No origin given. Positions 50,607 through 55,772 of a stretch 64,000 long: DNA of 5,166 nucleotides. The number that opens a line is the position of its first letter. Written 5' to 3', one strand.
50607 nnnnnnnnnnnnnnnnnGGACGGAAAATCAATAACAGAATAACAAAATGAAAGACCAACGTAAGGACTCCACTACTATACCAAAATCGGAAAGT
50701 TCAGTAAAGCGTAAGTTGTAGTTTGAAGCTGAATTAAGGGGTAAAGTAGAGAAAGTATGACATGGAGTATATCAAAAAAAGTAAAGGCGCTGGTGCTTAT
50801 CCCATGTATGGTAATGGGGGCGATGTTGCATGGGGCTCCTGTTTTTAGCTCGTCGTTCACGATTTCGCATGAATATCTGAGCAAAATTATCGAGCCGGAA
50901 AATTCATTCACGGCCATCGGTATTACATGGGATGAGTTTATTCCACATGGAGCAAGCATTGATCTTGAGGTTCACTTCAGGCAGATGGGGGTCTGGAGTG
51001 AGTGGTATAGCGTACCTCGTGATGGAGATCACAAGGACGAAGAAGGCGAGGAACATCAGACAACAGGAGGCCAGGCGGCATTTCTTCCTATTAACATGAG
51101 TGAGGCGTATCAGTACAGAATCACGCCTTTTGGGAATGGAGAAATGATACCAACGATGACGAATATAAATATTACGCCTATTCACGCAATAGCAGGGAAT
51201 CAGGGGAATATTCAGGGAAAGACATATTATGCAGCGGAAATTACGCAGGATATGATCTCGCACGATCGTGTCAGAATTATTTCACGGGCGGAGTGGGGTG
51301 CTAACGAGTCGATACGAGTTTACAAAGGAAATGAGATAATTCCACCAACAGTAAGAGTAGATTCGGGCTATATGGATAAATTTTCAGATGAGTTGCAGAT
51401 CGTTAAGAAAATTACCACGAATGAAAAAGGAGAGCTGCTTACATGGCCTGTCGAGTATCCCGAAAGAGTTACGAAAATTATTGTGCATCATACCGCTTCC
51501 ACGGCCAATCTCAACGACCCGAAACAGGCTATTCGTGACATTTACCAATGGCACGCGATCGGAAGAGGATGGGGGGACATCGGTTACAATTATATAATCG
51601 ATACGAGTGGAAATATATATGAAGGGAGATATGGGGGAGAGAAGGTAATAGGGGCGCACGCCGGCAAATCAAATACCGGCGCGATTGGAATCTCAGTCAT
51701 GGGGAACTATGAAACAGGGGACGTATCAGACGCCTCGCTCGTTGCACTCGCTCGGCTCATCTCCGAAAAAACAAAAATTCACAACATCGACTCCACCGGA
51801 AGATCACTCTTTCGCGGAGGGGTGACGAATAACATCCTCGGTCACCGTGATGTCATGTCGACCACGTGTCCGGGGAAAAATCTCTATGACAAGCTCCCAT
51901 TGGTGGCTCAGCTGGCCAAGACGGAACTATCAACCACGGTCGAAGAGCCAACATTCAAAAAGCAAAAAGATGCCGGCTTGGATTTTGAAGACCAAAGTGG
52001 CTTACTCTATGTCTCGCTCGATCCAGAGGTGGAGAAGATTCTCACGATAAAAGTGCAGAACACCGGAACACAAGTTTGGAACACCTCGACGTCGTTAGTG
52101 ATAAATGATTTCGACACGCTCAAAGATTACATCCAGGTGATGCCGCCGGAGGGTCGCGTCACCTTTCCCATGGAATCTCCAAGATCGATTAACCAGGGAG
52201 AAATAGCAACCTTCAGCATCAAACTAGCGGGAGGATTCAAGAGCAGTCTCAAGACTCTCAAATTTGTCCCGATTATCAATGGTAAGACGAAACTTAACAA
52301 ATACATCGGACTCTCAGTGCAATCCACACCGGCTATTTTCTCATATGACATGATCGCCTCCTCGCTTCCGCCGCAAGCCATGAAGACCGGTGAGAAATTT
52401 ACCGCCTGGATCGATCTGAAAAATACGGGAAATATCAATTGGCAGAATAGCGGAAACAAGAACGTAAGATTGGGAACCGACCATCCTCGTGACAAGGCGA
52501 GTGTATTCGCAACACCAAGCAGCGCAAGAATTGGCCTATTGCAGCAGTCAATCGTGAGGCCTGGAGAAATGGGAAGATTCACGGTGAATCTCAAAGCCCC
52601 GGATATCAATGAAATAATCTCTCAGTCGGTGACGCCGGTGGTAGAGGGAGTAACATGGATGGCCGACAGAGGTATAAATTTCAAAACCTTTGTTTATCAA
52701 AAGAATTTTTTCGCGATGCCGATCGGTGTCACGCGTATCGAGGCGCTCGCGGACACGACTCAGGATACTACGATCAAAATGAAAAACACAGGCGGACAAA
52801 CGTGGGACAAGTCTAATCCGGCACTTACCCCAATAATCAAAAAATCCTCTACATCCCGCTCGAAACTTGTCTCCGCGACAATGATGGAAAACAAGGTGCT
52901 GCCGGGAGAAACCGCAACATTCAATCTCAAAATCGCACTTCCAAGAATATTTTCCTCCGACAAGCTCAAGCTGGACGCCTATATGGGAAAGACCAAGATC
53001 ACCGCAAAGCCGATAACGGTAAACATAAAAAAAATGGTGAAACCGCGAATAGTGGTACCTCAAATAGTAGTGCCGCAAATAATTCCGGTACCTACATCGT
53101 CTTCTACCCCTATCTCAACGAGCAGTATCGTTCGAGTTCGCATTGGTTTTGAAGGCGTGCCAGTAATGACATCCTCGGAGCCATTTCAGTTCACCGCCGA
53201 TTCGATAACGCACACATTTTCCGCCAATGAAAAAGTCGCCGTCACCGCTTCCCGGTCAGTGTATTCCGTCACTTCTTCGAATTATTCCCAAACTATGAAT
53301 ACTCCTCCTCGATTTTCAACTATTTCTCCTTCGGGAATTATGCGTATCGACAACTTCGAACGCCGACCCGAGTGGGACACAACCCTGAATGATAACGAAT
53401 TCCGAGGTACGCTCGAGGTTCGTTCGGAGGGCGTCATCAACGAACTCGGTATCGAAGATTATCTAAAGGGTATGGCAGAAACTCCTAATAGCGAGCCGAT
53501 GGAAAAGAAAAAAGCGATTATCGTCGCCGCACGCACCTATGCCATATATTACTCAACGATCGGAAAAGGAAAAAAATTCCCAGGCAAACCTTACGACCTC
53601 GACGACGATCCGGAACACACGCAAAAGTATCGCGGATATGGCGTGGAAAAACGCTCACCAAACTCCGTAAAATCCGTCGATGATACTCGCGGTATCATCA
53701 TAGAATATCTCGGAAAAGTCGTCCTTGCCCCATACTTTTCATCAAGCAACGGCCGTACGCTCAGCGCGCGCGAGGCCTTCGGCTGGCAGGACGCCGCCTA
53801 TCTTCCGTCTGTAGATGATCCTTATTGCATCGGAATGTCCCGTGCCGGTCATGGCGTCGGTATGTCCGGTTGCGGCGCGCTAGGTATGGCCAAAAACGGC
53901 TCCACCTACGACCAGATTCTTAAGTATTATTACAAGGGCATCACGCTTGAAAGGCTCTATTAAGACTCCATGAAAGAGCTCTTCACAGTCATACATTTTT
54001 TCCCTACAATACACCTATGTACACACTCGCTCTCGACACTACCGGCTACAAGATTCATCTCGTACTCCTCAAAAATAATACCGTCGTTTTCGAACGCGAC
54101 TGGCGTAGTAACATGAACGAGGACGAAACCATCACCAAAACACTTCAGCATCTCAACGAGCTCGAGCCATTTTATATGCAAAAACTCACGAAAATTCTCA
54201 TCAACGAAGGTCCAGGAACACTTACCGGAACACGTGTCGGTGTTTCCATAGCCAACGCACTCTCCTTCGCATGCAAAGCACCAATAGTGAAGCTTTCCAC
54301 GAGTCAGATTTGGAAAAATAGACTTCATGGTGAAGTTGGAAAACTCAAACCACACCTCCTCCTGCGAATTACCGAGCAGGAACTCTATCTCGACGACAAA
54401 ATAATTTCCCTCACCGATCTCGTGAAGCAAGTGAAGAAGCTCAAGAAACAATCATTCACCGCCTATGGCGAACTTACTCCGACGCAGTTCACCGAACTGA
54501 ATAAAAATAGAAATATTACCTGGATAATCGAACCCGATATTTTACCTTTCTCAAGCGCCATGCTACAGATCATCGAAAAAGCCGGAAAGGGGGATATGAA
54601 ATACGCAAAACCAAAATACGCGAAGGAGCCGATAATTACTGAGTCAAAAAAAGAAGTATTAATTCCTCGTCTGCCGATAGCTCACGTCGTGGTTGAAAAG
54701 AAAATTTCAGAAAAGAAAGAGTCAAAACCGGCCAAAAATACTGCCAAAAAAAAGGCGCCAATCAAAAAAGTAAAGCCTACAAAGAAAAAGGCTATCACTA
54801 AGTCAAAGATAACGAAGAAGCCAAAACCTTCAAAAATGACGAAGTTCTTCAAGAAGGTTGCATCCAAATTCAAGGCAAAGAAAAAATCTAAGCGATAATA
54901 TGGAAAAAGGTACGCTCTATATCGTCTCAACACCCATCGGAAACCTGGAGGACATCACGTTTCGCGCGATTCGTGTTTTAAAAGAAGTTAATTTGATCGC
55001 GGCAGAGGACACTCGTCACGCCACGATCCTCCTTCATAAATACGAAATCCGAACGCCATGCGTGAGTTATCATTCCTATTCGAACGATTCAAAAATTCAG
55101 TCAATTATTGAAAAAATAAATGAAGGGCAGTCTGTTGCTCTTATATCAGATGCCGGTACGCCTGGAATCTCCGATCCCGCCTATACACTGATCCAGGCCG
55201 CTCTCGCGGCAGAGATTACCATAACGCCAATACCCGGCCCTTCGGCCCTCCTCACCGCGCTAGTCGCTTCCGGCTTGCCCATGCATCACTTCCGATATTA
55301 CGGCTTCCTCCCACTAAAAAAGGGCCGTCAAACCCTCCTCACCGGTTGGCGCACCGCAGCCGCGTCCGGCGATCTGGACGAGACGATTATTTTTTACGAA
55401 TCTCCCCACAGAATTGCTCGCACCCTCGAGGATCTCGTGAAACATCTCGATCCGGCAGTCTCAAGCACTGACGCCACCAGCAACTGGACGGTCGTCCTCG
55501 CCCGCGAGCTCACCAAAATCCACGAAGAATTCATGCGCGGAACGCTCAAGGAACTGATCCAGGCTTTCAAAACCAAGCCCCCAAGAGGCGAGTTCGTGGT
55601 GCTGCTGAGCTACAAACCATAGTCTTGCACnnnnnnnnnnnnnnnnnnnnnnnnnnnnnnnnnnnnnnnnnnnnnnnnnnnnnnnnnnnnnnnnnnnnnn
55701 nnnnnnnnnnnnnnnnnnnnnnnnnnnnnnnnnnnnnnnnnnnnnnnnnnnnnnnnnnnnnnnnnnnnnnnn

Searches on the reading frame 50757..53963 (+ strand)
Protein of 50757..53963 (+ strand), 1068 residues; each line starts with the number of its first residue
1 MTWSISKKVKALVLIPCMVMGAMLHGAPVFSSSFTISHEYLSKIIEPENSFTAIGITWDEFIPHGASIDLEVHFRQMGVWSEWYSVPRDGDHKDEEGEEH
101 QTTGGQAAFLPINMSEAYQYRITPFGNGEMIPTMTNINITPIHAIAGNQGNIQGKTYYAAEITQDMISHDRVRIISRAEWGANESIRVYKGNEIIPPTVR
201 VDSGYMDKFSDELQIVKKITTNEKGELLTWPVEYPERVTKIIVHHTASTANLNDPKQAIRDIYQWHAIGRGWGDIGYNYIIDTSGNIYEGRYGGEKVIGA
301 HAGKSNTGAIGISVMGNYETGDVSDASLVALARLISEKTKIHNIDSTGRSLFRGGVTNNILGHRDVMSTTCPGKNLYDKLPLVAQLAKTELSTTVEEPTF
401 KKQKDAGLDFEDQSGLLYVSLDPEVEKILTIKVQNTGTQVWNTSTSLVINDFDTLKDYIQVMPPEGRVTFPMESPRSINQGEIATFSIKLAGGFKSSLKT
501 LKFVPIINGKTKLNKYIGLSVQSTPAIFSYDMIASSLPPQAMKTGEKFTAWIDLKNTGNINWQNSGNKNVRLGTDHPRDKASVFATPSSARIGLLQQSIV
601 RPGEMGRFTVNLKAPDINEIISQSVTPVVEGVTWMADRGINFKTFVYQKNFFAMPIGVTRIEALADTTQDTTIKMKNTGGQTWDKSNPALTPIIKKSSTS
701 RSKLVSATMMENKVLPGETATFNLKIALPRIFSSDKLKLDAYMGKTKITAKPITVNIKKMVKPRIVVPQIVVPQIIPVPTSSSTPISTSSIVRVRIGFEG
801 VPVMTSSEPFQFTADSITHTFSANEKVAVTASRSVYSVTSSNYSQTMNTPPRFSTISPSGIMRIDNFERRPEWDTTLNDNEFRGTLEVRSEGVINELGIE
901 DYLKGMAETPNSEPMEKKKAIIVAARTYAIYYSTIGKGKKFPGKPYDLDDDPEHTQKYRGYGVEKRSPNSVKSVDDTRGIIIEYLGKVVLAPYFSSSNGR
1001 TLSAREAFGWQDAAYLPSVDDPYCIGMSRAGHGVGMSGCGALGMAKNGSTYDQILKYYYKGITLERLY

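Call 43: search_protein_families(library=pfam, proteins=[window:50757-53963:+], max_evalue=0.00001)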
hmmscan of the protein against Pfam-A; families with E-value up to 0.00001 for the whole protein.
window:50757-53963:+ (1068 aa): 3 families
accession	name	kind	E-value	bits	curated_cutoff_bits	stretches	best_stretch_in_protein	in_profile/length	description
PF01510.30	Amidase_2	-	4.3e-18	66.3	26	1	236-374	3-131/131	N-acetylmuramoyl-L-alanine amidase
PF08486.15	SpoIID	-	2.7e-13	50.8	23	1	891-984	5-97/97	Stage II sporulation protein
PF16158.11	N_BRCA1_IG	-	2.3e-10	41.4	28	0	540-618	6-81/108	Ig-like domain from next to BRCA1 gene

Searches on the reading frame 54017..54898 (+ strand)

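Call 45: search_protein_families(library=pfam, proteins=[window:54017-54898:+], max_evalue=0.00001)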
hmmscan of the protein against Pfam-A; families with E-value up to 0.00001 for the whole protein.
window:54017-54898:+ (293 aa): 1 family
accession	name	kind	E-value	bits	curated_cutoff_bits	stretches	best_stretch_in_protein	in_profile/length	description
PF00814.31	TsaD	-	9.2e-08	32.6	24.8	1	44-101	38-95/264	tRNA N6-adenosine threonylcarbamoyltransferase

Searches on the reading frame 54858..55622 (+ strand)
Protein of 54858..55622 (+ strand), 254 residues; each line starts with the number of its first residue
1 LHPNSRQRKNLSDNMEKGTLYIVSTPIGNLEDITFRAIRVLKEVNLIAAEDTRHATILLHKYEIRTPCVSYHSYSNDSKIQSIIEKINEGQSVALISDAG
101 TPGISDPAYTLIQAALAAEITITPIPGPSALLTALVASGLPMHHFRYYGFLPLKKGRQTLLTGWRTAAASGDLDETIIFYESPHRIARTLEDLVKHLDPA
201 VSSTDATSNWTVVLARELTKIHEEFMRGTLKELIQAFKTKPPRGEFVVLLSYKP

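Call 45: search_protein_families(library=pfam, proteins=[window:54858-55622:+], max_evalue=0.00001)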
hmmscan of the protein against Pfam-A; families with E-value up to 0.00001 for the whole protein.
window:54858-55622:+ (254 aa): 1 family
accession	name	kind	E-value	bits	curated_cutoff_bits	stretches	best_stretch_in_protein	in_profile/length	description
PF00590.25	TP_methylase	-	2.5e-29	103.2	27.8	1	19-233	1-211/212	Tetrapyrrole (Corrin/Porphyrin) Methylases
